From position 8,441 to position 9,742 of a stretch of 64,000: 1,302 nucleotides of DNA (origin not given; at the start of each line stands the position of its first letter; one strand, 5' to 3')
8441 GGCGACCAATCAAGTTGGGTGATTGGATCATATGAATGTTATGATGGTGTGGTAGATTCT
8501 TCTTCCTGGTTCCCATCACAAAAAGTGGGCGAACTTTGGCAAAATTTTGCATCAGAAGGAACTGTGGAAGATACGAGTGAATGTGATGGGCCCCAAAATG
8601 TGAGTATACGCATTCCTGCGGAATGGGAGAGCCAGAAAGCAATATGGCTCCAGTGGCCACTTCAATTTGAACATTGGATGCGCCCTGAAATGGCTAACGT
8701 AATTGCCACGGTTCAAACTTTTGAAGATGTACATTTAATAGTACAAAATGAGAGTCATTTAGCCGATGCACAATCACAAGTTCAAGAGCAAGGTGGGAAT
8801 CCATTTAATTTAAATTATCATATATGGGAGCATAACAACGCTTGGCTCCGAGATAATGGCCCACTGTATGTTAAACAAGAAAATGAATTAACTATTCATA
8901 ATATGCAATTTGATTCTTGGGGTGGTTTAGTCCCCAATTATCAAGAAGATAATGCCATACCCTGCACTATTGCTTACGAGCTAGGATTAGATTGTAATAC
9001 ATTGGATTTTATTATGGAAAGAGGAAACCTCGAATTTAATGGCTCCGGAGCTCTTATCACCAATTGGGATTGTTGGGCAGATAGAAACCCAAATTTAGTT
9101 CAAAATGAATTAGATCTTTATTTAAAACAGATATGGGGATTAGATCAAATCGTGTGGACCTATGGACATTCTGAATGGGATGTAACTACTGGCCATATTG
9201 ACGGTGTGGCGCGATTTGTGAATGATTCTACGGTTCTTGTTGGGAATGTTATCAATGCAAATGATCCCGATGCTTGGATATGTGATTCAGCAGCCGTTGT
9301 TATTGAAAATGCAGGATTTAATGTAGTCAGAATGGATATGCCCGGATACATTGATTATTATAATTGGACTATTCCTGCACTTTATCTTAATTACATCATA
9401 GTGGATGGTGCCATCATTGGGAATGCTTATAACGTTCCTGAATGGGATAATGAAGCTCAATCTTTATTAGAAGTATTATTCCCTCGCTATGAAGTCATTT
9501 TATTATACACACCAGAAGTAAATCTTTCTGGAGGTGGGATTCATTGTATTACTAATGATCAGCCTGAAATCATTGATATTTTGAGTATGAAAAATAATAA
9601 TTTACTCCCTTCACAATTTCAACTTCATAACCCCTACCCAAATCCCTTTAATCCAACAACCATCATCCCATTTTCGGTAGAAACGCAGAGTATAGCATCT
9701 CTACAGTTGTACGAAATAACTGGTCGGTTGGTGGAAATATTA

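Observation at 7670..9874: T9SS-exported fusion of an esterase-like alpha/beta hydrolase with an agmatine-deiminase/PPAD-family domain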

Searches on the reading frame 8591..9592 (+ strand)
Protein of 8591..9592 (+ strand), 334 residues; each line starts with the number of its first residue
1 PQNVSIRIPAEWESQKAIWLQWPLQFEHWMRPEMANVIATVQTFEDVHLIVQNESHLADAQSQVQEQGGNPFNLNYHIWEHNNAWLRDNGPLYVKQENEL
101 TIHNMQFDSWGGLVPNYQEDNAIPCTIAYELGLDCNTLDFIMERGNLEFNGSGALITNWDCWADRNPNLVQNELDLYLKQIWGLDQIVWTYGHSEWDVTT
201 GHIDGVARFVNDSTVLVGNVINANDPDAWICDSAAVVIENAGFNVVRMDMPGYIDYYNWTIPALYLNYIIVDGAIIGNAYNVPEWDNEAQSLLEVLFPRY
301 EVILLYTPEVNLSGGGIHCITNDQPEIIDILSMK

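Call 25: search_solved_structures(query=window:8591-9592:+, max_evalue=10, show_alignments=0)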
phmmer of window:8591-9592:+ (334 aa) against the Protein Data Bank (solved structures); distinct sequences matched with E-value up to 10: 11.
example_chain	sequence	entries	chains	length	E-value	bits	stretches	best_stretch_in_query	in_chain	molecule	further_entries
1xkn_A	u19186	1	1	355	1e-43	152.9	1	8-328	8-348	putative peptidyl-arginine deiminase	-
2ewo_A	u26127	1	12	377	6.9e-33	117.2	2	3-215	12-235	Putative agmatine deiminase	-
6nib_A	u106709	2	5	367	2.6e-30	108.8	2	7-253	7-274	Porphyromonas-type peptidyl-arginine deiminase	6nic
6b10_A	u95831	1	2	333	4.3e-30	108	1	7-321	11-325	Putative peptidyl-arginine deiminase family protein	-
6b2w_A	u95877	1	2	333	3.6e-29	105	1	7-305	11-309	Putative peptidyl-arginine deiminase family protein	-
2jer_A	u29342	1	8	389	6.6e-26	94.3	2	3-215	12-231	AGMATINE DEIMINASE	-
2cmu_A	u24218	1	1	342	4e-24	88.4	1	7-322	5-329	PUTATIVE PEPTIDYL-ARGININE DEIMINASE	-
3hvm_A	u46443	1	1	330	5.1e-24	88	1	7-321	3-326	AGMATINE DEIMINASE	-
1vkp_A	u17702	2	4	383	3.2e-23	85.4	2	7-232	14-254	AGMATINE IMINOHYDROLASE | Agmatine deiminase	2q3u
3h7c_X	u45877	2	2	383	3.2e-23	85.4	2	7-232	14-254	Agmatine deiminase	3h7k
1zbr_A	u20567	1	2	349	7e-22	81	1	10-326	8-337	conserved hypothetical protein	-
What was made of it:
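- On PPAD-type bacterial peptidylarginine deiminase: No phmmer hit at E<=10 (call 25).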

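Call 26: search_solved_structures(query=window:8591-9592:+, max_evalue=1e-20, show_alignments=5)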
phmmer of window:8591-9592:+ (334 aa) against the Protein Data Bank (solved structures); distinct sequences matched with E-value up to 1e-20: 11.
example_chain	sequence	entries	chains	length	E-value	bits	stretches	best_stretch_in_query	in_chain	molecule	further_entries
1xkn_A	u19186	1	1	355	1e-43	152.9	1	8-328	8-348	putative peptidyl-arginine deiminase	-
2ewo_A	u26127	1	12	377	6.9e-33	117.2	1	3-215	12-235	Putative agmatine deiminase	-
6nib_A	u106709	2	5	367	2.6e-30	108.8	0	7-253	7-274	Porphyromonas-type peptidyl-arginine deiminase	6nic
6b10_A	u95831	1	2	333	4.3e-30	108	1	7-321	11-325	Putative peptidyl-arginine deiminase family protein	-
6b2w_A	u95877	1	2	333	3.6e-29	105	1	7-305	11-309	Putative peptidyl-arginine deiminase family protein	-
2jer_A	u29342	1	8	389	6.6e-26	94.3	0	3-215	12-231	AGMATINE DEIMINASE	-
2cmu_A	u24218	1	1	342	4e-24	88.4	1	7-322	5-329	PUTATIVE PEPTIDYL-ARGININE DEIMINASE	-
3hvm_A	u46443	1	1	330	5.1e-24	88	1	7-321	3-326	AGMATINE DEIMINASE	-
1vkp_A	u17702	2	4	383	3.2e-23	85.4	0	7-232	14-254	AGMATINE IMINOHYDROLASE | Agmatine deiminase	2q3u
3h7c_X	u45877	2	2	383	3.2e-23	85.4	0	7-232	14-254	Agmatine deiminase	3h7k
1zbr_A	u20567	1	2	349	7e-22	81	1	10-326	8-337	conserved hypothetical protein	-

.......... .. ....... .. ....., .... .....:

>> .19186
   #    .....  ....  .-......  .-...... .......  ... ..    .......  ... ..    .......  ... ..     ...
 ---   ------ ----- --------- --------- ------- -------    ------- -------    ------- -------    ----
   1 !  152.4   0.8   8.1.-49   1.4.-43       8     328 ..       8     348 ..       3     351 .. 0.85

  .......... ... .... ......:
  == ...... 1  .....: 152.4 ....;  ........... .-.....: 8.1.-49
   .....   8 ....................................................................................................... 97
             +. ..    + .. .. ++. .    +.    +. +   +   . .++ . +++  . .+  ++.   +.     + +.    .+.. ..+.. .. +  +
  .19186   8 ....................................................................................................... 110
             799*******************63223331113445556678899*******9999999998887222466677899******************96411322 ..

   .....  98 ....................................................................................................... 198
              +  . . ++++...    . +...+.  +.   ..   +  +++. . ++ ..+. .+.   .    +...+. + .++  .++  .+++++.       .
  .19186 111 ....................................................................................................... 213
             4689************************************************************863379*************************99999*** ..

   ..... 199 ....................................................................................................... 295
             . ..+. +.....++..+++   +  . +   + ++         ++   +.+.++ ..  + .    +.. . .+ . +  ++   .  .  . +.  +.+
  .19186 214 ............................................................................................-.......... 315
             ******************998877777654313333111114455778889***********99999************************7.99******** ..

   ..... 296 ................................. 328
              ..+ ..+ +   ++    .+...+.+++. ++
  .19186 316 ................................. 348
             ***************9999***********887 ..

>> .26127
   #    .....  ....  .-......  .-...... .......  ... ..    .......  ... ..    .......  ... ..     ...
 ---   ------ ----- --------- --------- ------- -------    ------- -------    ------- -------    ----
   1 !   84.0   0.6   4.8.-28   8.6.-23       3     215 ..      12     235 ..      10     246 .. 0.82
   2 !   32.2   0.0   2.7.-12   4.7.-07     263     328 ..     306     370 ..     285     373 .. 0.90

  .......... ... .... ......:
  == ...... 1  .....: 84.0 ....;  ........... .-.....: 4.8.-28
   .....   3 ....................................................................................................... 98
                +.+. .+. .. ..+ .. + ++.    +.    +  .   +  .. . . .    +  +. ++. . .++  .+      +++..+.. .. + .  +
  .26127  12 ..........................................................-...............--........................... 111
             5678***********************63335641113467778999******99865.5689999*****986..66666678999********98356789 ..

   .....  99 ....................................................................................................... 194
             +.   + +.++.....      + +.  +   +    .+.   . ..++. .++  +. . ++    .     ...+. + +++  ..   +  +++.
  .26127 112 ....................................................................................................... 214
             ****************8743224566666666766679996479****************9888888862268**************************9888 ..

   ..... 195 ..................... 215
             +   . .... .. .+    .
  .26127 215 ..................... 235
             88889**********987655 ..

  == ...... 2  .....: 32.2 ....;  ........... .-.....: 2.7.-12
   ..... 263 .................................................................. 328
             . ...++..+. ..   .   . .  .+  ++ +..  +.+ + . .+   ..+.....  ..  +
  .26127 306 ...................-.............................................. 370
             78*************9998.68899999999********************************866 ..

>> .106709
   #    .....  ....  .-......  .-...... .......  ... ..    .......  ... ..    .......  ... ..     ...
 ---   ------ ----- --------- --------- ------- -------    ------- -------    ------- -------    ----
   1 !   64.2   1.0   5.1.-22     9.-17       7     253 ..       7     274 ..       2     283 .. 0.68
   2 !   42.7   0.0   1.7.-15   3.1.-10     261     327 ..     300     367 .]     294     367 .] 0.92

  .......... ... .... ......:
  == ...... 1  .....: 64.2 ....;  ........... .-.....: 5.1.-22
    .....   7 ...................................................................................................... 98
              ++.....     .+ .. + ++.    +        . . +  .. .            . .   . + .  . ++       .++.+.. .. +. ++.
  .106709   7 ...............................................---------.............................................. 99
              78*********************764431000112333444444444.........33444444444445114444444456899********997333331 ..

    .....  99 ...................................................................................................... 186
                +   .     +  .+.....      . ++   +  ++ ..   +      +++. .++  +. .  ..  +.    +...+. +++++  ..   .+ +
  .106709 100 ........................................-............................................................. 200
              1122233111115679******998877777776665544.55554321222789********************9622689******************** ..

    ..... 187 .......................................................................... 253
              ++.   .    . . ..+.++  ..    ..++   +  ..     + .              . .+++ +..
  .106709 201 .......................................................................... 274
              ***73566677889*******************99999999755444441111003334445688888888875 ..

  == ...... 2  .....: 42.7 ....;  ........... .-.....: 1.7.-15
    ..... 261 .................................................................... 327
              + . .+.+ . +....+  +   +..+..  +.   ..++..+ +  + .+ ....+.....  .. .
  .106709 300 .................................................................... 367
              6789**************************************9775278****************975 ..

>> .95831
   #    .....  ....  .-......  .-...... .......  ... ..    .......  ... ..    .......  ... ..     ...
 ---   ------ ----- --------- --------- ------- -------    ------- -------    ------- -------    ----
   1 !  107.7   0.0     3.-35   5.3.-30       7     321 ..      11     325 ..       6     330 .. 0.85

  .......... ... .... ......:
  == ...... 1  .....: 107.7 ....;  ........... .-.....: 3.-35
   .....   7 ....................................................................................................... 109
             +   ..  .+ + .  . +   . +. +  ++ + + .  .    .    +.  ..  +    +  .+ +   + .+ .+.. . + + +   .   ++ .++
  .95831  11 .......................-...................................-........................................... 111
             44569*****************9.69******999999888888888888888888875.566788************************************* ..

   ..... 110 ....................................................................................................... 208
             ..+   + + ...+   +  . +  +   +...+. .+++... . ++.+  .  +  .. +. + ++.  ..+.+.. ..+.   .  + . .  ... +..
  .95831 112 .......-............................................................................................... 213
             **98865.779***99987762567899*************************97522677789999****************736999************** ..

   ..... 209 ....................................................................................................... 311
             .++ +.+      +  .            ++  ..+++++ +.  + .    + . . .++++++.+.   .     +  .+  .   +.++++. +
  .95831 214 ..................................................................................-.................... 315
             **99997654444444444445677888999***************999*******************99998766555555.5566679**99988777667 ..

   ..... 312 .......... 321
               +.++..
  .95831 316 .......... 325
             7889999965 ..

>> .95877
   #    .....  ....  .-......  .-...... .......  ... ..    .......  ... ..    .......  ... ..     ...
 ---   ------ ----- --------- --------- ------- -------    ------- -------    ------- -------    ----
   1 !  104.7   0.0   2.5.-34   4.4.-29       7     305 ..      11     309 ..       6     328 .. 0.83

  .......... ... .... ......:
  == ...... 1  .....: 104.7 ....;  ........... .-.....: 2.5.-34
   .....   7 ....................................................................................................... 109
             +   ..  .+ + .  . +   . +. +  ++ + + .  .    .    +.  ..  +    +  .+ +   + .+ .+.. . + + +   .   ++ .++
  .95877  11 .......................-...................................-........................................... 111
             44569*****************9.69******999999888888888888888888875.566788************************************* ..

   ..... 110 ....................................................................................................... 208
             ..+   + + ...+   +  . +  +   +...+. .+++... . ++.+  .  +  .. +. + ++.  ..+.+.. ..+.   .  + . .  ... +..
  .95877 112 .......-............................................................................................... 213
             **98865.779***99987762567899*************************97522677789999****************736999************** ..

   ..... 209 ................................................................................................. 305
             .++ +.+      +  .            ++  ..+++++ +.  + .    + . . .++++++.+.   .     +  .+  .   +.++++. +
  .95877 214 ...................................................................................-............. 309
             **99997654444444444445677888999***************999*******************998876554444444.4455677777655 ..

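Call 43: search_protein_representatives(protein=window:8591-9592:+)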
Query: 334 residues. Proteins with E-value up to 0.001 (for the whole library): 4433; up to 1e-10: 2024; up to 1e-30: 162. The best 150 are listed.
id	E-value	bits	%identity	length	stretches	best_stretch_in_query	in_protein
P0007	1.2e-152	524.4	68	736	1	5-330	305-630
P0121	2.0e-125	434.8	57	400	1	7-325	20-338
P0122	3.6e-83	295.8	41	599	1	3-326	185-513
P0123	7.0e-83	294.9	40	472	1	5-330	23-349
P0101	1.0e-81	291.0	41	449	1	7-326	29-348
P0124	1.0e-77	277.9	40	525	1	3-326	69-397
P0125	1.4e-76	274.2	38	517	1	4-326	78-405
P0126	2.2e-76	273.5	46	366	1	7-326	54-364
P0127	7.1e-76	271.8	40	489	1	5-325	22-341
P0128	1.7e-75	270.6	40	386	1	6-325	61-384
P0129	8.2e-68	245.3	41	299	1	36-325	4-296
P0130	1.6e-67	244.4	40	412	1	3-332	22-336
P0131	2.4e-66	240.5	36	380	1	5-325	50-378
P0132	1.3e-64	234.8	36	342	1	7-326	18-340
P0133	1.4e-64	234.7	39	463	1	4-328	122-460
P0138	9.0e-59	215.6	37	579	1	5-326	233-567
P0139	4.3e-58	213.3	37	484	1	7-326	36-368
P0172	2.6e-38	148.3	31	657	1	4-325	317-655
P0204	3.5e-35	138.0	30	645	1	1-327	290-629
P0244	1.3e-32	129.5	32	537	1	3-332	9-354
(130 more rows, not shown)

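Call 53: search_solved_structures(query=A2, max_evalue=10, show_alignments=0)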
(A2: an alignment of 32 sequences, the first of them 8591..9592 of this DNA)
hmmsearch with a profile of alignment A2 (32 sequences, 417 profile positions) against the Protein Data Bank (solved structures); distinct sequences matched with E-value up to 10: 23.
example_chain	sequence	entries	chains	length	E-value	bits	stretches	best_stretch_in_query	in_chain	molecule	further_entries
1xkn_A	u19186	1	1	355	5.1e-98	331.6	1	24-350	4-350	putative peptidyl-arginine deiminase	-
2ewo_A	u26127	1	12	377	1.1e-81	277.7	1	18-350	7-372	Putative agmatine deiminase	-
6nib_A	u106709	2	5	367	2.8e-79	269.8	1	24-346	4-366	Porphyromonas-type peptidyl-arginine deiminase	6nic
2jer_A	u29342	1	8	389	2.9e-78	266.5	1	21-354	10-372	AGMATINE DEIMINASE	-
1vkp_A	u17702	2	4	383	5.7e-75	255.7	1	20-349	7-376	AGMATINE IMINOHYDROLASE | Agmatine deiminase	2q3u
3h7c_X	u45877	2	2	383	5.8e-75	255.6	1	20-349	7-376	Agmatine deiminase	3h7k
6b10_A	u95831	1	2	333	2e-66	227.5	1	30-343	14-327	Putative peptidyl-arginine deiminase family protein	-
1zbr_A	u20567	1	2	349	8.5e-66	225.4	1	30-349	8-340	conserved hypothetical protein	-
6b2w_A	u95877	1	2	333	2.1e-64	220.8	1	30-340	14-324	Putative peptidyl-arginine deiminase family protein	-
2cmu_A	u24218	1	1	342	9.7e-63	215.3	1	26-343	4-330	PUTATIVE PEPTIDYL-ARGININE DEIMINASE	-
3hvm_A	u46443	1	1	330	1.2e-62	215.1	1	26-343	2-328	AGMATINE DEIMINASE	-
6i0x_A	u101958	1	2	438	3.3e-24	88.4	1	56-343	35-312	Peptidylarginine deiminase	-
4yt9_A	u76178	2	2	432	1.4e-23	86.3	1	56-343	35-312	Peptidylarginine deiminase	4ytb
5ak7_A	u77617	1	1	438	1.6e-23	86.2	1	56-343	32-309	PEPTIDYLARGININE DEIMINASE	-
4ytg_A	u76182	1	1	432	2.7e-22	82.1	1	56-327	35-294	Peptidylarginine deiminase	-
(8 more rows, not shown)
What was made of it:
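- On PPAD-type bacterial peptidylarginine deiminase: Profile E 1e-24 against 1e-62 to 1e-98 (call 53).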

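Call 55: find_related_loci(query=A2, collection=genome_contigs, flank=4000)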
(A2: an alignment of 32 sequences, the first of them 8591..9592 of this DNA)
Query A2 (334 aa) in genome_contigs; peptide patterns used: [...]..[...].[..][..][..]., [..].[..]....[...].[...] (x = any residue, [..] = any of these).
600 stretches matched a pattern (row limit reached: there are more); 565 encode a relative of the query (tblastn E <= 1e-3); the best 80 are kept; 80 distinct loci.
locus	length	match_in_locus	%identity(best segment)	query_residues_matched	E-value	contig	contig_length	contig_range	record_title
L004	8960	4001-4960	43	7-327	2e-83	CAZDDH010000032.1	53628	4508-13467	MAG TPA_asm: uncultured Rickettsiales bacterium isolate SRP077602_co5_208 genome assembly, contig: NODE_2850_length_5362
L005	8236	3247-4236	39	4-328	4e-82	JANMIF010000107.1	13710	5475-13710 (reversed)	MAG: Planctomyces sp. isolate OTE_70_metabat_124 OTE_70_k141_2935853, whole genome shotgun sequence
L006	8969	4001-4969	39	5-328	7e-81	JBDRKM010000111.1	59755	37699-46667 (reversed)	MAG: Pseudomonadota bacterium isolate MEGAHIT-group-1.708 k141_12536204, whole genome shotgun sequence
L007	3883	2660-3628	40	7-325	3e-77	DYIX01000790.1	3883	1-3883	MAG TPA_asm: Haliangium ochraceum isolate FI88_72_8 Afr_mines_FI88_5996_length_3883_cov_2_551724, whole genome shotgun s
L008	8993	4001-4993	37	7-325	4e-70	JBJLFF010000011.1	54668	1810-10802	MAG: Candidatus Puniceispirillales bacterium isolate LRMED-246 PuniceispirillalesLRMED-246-C1705, whole genome shotgun s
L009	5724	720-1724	36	5-327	1e-69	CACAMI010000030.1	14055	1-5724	uncultured Alphaproteobacteria bacterium isolate AG-343-N19 genome assembly, contig: AG-343-N19_NODE_30, whole genome sh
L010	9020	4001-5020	36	1-327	2e-69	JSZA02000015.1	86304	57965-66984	Candidatus Thiomargarita nelsonii isolate Hydrate Ridge NODE_85_length_86304_cov_164.457_ID_169, whole genome shotgun se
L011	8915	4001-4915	37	6-325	3e-67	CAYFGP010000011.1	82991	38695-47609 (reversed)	MAG TPA_asm: uncultured Oleiphilus sp. isolate ERP003628_co2_36 genome assembly, contig: NODE_189_length_82991_cov_13.20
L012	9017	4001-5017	35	2-327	5e-67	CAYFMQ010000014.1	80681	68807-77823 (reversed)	MAG TPA_asm: uncultured Thalassospiraceae bacterium isolate ERP019367_co1_8 genome assembly, contig: NODE_382_length_806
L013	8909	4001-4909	37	7-327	9e-67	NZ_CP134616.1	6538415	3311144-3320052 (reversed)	MAG: Roseibium sp. isolate RCC3390-4c chromosome, complete genome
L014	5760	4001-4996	37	7-325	8e-67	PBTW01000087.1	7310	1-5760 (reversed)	MAG: Gammaproteobacteria bacterium isolate NP51 MHASMcontig_1084952, whole genome shotgun sequence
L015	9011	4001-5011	36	7-330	1e-66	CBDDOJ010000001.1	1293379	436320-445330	MAG: Arenicellales bacterium isolate a9d0d3a5-81af-420e-bf60-509b1b1d7e24 genome assembly, contig: contig_1, whole genom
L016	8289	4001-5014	38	3-327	8e-66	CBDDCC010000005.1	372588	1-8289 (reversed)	MAG: Rhodospirillales bacterium isolate 49eb7ec8-7e6e-496e-ac33-4637e083baf7 genome assembly, contig: contig_5, whole ge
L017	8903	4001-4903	36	7-325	1e-63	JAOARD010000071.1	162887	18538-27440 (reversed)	MAG: Bacteroidales bacterium isolate McBI.38 contig_186775, whole genome shotgun sequence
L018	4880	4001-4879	36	7-317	2e-60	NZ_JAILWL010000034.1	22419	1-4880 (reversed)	MAG: Roseibium sp. isolate ECS25B3 ECS25B3_34, whole genome shotgun sequence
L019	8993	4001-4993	33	7-327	1e-59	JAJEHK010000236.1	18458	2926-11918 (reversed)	MAG: Alphaproteobacteria bacterium isolate p16x60bins.4 k141_190656, whole genome shotgun sequence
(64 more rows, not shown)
